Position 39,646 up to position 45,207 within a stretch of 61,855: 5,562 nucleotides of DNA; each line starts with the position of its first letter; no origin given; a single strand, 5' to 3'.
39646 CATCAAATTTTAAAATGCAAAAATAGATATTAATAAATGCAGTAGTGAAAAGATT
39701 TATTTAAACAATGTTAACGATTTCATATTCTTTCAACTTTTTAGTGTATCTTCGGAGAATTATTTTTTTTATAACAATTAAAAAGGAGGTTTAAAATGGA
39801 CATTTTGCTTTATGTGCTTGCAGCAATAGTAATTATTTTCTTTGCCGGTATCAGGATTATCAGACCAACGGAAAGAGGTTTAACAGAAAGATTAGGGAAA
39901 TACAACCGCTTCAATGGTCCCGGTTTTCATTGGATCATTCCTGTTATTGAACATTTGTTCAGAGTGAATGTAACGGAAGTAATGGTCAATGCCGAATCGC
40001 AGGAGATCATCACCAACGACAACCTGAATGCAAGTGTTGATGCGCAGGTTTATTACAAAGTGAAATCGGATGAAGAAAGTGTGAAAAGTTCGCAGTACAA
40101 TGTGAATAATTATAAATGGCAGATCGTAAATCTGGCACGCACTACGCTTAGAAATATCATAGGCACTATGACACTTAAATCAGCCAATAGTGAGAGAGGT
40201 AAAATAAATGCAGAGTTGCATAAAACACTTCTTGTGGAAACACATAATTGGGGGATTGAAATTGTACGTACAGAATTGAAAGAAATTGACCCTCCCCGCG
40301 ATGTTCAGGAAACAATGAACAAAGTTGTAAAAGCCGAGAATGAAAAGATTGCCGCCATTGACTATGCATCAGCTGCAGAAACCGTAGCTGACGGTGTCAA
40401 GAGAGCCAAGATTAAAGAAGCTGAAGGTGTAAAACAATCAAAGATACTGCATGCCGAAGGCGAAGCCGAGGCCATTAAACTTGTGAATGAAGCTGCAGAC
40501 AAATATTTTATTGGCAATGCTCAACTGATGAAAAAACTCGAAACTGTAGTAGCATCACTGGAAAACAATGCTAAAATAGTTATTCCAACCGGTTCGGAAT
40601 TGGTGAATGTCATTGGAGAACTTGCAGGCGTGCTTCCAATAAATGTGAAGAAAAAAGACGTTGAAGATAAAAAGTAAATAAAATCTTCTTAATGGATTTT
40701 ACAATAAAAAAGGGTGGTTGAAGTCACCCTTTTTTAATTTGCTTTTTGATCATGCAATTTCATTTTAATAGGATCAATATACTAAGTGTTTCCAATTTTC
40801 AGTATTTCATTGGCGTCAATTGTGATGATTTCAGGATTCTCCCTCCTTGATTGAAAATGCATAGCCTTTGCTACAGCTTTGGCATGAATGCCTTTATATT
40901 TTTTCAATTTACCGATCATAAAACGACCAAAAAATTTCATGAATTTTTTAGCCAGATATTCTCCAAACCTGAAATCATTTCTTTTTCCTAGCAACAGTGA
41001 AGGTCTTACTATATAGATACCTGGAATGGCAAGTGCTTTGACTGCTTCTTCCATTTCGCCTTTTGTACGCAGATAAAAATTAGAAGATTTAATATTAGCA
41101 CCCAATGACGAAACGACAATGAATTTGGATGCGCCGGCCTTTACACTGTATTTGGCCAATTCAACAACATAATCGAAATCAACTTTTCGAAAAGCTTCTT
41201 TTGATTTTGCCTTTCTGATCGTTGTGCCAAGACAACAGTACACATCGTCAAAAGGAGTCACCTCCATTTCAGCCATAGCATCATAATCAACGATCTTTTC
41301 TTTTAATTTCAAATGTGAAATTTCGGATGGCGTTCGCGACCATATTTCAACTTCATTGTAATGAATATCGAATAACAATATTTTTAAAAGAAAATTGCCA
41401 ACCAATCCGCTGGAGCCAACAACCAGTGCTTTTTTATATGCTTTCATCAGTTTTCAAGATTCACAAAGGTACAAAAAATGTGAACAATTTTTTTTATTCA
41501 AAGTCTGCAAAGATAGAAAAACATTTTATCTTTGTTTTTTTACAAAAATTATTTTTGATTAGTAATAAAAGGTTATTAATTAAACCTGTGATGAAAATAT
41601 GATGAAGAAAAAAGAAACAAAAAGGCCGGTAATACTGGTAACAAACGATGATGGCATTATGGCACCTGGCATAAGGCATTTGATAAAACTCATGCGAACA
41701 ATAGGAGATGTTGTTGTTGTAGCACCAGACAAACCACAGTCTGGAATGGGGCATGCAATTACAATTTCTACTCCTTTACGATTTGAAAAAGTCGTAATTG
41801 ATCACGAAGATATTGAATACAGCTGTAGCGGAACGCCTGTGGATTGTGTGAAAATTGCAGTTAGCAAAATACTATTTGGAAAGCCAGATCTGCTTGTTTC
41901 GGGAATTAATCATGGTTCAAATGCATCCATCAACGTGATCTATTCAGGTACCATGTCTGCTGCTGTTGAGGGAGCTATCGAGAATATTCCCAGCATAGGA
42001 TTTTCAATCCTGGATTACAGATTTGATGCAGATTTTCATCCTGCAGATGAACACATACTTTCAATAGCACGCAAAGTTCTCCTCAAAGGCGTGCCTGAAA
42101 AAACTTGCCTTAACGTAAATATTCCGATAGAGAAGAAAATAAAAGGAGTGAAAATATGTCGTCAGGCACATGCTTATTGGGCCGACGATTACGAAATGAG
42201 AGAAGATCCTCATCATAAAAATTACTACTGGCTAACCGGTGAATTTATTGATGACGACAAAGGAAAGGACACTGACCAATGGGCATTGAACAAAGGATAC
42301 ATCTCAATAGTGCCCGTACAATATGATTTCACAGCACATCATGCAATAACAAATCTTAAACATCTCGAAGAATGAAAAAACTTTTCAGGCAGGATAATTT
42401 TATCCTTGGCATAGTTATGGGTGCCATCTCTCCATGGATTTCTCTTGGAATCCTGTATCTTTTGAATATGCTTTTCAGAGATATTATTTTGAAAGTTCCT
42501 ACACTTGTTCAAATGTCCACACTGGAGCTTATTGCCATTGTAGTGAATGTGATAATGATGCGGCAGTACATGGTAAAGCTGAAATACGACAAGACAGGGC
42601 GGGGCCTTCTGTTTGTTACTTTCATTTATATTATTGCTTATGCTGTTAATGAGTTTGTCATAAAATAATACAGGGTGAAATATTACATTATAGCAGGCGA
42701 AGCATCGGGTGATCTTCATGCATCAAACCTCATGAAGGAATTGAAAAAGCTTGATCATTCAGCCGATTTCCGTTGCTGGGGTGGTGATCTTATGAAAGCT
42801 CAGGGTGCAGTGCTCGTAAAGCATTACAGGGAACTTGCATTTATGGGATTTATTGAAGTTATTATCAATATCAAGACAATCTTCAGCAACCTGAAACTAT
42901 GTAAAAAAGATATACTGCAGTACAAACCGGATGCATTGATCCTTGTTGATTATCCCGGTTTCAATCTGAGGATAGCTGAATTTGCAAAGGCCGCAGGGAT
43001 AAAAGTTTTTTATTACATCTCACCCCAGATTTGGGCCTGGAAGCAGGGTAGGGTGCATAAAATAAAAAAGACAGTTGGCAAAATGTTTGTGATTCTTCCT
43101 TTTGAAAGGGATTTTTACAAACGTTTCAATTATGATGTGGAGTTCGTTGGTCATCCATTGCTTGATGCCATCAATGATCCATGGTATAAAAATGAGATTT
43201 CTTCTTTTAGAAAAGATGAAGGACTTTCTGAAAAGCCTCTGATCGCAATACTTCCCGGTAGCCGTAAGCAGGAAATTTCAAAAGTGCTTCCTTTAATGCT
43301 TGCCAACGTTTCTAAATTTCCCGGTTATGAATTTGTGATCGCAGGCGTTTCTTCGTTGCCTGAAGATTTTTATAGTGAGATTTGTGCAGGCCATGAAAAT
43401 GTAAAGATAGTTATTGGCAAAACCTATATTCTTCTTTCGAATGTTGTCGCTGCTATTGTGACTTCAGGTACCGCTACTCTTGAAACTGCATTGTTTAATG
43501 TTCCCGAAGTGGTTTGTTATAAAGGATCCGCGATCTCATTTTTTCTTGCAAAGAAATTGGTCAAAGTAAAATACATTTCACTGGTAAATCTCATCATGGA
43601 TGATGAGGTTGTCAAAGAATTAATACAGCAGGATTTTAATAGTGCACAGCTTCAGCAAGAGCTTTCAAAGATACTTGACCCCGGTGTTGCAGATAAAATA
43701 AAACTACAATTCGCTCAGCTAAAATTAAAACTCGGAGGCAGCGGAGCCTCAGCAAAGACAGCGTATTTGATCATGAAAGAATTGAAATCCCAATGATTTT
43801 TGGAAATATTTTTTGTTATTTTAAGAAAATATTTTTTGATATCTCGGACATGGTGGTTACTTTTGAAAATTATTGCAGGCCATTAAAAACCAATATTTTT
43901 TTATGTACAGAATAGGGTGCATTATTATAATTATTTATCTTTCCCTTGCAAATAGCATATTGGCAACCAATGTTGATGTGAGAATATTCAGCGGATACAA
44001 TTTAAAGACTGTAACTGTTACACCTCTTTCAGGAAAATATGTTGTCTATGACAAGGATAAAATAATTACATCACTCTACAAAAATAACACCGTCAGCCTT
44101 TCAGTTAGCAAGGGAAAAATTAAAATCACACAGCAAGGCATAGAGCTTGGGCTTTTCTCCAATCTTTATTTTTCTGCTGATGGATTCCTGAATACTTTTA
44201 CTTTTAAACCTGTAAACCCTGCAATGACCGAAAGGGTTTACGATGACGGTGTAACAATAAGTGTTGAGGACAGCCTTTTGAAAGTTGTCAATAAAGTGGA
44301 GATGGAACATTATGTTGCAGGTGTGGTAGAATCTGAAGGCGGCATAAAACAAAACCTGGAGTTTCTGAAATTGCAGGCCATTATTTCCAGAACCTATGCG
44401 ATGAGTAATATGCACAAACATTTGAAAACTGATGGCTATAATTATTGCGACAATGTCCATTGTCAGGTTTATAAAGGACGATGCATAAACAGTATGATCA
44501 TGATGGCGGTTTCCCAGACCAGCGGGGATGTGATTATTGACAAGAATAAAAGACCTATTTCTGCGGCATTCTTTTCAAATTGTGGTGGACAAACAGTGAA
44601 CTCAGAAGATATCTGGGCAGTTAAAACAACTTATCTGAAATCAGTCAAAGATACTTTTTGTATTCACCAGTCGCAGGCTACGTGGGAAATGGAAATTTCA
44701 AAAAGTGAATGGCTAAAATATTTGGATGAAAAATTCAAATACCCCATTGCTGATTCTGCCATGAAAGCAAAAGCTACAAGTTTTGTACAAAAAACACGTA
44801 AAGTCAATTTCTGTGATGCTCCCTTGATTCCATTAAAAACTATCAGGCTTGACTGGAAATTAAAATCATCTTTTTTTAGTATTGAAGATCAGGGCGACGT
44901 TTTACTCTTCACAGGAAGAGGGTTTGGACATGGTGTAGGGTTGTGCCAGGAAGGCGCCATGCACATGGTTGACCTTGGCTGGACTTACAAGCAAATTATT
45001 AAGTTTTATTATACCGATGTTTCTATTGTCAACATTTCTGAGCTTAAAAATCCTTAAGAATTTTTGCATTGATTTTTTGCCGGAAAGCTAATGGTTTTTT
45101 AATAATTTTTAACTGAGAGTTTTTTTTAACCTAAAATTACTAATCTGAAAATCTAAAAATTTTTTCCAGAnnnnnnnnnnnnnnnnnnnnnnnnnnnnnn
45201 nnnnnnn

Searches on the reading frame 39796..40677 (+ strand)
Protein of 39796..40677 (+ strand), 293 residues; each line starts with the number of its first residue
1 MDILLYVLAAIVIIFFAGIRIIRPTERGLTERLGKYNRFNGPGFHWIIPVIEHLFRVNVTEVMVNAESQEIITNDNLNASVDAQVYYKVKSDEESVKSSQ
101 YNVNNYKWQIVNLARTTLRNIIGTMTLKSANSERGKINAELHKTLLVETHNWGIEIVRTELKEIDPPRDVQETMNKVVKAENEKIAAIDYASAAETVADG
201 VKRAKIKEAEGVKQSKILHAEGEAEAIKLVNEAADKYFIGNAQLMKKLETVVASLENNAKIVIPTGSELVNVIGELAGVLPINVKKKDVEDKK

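Call 54: search_protein_families(library=pfam, proteins=[window:39796-40677:+])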
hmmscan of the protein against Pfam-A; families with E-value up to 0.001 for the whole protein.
window:39796-40677:+ (293 aa): 1 family
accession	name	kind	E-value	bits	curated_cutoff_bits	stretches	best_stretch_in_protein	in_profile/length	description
PF01145.31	Band_7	-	1.4e-38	133.1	23.6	1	21-192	2-173/176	SPFH domain / Band 7 family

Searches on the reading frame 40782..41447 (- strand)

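Call 54: search_protein_families(library=pfam, proteins=[window:40782-41447:-])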
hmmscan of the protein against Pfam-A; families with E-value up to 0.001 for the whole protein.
window:40782-41447:- (221 aa): 3 families
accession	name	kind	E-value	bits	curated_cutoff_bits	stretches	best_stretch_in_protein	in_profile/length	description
PF08732.16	HIM1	-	3.1e-08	33.8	28.7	1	31-158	7-145/169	HIM1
PF13460.12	NAD_binding_10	-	1.9e-06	28.3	27.2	1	11-152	1-146/184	NAD(P)H-binding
PF01370.27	Epimerase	-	4e-06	26.9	20.9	1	7-198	1-223/240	NAD dependent epimerase/dehydratase family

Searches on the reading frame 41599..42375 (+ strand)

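Call 78: search_protein_families(library=pfam, proteins=[window:41599-42375:+])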
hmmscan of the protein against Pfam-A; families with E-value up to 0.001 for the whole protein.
window:41599-42375:+ (258 aa): 1 family
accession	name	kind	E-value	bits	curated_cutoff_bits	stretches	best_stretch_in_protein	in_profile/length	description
PF01975.23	SurE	-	1e-63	215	22.1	1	12-195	1-188/189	Survival protein SurE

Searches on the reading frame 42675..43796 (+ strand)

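Call 78: search_protein_families(library=pfam, proteins=[window:42675-43796:+])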
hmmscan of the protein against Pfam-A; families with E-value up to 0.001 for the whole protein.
window:42675-43796:+ (373 aa): 1 family
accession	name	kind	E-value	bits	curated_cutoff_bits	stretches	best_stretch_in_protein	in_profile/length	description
PF02684.21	LpxB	-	2.5e-85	287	22.6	1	4-339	2-344/374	Lipid-A-disaccharide synthetase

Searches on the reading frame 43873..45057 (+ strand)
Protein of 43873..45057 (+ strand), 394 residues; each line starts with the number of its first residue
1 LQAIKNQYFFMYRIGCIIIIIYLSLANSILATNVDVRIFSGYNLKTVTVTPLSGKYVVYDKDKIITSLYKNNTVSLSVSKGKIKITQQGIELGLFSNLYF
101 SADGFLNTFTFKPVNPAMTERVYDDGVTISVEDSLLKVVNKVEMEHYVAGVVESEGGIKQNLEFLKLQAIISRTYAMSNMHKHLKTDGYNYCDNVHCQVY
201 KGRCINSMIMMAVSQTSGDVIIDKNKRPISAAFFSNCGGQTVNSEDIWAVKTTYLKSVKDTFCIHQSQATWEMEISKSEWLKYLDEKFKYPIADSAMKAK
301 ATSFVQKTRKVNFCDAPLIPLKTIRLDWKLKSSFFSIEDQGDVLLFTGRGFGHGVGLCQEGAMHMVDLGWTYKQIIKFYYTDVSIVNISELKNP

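Call 78: search_protein_families(library=pfam, proteins=[window:43873-45057:+])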
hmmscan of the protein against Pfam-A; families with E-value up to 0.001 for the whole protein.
window:43873-45057:+ (394 aa): 1 family
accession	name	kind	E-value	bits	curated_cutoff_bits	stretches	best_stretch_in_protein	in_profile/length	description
PF08486.15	SpoIID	-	3.1e-20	73.1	23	1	135-221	4-95/97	Stage II sporulation protein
